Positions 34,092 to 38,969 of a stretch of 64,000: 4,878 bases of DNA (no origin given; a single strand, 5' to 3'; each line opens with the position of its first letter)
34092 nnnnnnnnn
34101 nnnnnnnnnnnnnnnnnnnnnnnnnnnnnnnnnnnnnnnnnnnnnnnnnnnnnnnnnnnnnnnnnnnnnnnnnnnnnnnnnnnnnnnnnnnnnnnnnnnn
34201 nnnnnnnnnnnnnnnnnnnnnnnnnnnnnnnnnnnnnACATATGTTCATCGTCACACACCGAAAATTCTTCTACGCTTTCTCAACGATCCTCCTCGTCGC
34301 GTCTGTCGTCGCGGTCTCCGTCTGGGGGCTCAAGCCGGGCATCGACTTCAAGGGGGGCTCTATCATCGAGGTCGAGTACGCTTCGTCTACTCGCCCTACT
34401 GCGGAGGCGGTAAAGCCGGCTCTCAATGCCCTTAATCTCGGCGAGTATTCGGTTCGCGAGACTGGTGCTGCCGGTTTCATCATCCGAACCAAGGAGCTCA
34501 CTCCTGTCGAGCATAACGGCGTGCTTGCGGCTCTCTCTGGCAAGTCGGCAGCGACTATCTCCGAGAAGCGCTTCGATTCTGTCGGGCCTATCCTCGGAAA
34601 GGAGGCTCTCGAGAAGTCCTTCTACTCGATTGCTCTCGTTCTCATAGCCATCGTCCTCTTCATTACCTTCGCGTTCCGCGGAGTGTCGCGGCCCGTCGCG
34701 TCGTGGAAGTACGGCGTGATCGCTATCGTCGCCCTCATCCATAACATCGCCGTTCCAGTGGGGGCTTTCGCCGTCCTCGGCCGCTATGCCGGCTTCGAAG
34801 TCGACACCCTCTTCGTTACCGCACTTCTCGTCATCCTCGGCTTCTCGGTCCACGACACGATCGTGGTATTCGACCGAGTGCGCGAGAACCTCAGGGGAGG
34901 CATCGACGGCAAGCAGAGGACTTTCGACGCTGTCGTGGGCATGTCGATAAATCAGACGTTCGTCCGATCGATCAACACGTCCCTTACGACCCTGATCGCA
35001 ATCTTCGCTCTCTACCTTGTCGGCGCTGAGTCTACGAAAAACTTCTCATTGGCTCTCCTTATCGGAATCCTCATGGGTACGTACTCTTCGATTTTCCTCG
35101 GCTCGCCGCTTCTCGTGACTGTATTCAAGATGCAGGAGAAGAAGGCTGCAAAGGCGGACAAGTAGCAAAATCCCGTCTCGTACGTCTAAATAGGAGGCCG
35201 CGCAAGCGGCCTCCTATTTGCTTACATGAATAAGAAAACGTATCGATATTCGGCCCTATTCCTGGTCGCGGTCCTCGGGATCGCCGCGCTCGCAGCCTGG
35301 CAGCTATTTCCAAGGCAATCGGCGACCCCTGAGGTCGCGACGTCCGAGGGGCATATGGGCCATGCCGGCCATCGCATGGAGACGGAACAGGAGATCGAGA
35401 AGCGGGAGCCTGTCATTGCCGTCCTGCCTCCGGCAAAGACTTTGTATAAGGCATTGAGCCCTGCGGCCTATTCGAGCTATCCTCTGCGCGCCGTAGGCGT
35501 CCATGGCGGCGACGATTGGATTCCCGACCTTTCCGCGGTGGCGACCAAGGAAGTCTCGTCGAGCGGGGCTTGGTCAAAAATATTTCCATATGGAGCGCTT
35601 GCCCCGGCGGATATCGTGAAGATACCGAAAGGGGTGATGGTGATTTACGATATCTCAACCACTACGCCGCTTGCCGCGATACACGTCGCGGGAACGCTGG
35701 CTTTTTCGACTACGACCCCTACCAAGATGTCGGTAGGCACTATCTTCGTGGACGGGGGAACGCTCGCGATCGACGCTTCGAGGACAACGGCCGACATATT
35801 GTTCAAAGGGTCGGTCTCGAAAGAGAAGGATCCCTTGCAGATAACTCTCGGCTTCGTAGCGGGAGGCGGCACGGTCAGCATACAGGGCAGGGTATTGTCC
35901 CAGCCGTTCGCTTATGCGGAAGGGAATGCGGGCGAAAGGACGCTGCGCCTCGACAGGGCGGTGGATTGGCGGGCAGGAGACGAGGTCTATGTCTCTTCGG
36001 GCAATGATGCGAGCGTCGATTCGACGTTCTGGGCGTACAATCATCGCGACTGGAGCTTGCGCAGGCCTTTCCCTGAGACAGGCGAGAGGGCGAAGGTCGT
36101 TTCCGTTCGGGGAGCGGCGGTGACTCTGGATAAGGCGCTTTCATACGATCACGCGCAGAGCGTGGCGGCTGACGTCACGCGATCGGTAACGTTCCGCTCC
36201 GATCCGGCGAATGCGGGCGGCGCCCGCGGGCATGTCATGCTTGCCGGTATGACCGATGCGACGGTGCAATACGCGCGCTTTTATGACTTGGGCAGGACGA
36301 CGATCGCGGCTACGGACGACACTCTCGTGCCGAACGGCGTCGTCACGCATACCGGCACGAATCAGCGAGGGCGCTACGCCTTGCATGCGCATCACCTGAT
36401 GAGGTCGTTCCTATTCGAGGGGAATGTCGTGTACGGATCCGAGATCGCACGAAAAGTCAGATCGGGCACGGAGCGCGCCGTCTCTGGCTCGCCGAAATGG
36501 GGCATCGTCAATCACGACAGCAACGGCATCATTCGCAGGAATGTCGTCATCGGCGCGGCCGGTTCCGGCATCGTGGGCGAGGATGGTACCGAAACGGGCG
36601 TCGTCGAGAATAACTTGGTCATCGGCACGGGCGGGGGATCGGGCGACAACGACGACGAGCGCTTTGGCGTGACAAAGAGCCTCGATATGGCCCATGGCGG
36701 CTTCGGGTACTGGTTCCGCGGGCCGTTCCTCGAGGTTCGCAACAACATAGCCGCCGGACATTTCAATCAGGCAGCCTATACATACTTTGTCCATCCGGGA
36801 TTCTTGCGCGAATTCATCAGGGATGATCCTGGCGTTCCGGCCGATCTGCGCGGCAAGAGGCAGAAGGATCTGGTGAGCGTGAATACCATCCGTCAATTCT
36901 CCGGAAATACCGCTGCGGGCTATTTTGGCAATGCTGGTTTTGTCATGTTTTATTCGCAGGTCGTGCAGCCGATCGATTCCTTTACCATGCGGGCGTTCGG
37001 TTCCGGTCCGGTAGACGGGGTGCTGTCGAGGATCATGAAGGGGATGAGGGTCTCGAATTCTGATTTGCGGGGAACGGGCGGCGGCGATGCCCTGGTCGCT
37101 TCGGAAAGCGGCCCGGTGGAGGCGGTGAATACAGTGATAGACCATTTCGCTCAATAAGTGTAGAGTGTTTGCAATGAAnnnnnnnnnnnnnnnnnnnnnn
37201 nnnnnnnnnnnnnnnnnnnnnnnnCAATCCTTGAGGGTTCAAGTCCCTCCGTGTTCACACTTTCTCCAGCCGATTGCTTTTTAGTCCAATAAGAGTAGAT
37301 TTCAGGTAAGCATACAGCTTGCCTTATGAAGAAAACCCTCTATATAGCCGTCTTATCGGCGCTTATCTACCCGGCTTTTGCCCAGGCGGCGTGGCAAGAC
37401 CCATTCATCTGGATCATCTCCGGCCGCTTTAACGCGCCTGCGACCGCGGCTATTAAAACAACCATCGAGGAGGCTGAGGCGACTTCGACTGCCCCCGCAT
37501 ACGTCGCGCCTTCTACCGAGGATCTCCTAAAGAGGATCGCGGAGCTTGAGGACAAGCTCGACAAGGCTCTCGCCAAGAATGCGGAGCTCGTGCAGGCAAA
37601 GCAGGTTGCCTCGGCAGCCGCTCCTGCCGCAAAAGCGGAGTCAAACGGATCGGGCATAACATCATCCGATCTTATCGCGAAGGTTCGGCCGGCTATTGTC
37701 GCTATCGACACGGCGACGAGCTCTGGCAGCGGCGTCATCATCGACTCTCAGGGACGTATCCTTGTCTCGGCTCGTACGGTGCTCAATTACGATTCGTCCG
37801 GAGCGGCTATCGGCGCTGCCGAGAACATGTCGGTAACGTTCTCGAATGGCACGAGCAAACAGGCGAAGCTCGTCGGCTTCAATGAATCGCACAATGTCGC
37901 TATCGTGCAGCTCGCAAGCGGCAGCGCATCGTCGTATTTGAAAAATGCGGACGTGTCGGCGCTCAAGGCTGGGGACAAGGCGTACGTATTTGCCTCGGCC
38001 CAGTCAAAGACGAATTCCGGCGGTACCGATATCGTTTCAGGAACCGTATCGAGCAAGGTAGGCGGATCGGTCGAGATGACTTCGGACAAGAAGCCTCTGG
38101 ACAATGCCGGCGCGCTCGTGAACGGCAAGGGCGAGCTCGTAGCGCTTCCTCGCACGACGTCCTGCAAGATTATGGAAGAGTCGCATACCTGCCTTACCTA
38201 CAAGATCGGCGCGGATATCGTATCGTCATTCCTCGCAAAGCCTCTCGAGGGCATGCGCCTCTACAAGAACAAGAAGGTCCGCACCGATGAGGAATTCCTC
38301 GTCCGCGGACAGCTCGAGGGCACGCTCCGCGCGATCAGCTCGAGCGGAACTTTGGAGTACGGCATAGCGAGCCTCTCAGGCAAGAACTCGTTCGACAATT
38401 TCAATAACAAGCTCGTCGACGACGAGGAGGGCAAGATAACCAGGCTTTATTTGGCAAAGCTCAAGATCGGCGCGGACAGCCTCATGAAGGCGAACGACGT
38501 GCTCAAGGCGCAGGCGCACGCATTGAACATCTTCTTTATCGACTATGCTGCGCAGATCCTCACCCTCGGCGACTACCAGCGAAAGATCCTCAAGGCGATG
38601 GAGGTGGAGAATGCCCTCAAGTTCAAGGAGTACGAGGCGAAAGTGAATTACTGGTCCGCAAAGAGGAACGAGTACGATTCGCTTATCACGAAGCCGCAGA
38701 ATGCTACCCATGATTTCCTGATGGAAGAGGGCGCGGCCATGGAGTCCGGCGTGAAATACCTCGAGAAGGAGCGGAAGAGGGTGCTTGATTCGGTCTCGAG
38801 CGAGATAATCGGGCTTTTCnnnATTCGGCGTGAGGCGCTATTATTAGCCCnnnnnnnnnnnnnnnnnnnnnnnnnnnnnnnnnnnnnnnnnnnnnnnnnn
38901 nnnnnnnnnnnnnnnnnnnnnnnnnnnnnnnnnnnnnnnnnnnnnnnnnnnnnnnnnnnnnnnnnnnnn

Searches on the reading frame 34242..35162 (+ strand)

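Call 100: search_protein_families(library=pfam, proteins=[window:34242-35162:+], max_evalue=0.00001)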
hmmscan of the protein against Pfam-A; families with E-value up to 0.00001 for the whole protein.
window:34242-35162:+ (307 aa): 2 families
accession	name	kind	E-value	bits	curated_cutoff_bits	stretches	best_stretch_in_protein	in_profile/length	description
PF02355.23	SecD_SecF_C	-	2.6e-49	167.6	20.5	1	103-294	10-186/189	Protein export membrane protein SecD/SecF, C-terminal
PF07549.19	Sec_GG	-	7.4e-06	25.8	20.3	0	29-47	7-25/28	SecD/SecF GG Motif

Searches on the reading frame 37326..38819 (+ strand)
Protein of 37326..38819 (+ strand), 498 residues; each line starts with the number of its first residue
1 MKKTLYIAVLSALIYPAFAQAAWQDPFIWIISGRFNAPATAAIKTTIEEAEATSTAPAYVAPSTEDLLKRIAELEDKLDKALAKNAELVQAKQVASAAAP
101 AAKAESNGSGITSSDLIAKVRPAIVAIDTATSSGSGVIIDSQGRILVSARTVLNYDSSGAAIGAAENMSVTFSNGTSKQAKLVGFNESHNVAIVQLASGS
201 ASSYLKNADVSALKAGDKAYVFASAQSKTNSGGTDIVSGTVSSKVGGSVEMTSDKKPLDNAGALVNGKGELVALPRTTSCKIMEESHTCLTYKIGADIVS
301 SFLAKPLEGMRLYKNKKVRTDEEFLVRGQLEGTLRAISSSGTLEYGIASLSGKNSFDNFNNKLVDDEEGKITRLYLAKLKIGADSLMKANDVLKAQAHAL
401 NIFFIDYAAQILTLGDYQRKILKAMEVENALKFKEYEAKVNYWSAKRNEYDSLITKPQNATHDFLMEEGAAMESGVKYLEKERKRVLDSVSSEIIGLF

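Call 100: search_protein_families(library=pfam, proteins=[window:37326-38819:+], max_evalue=0.00001)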
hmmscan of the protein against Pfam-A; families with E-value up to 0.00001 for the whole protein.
window:37326-38819:+ (498 aa): 1 family
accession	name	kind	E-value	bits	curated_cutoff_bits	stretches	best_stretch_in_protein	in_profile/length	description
PF13365.12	Trypsin_2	-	4.3e-09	37.7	27.6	1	134-274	1-144/144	Trypsin-like peptidase domain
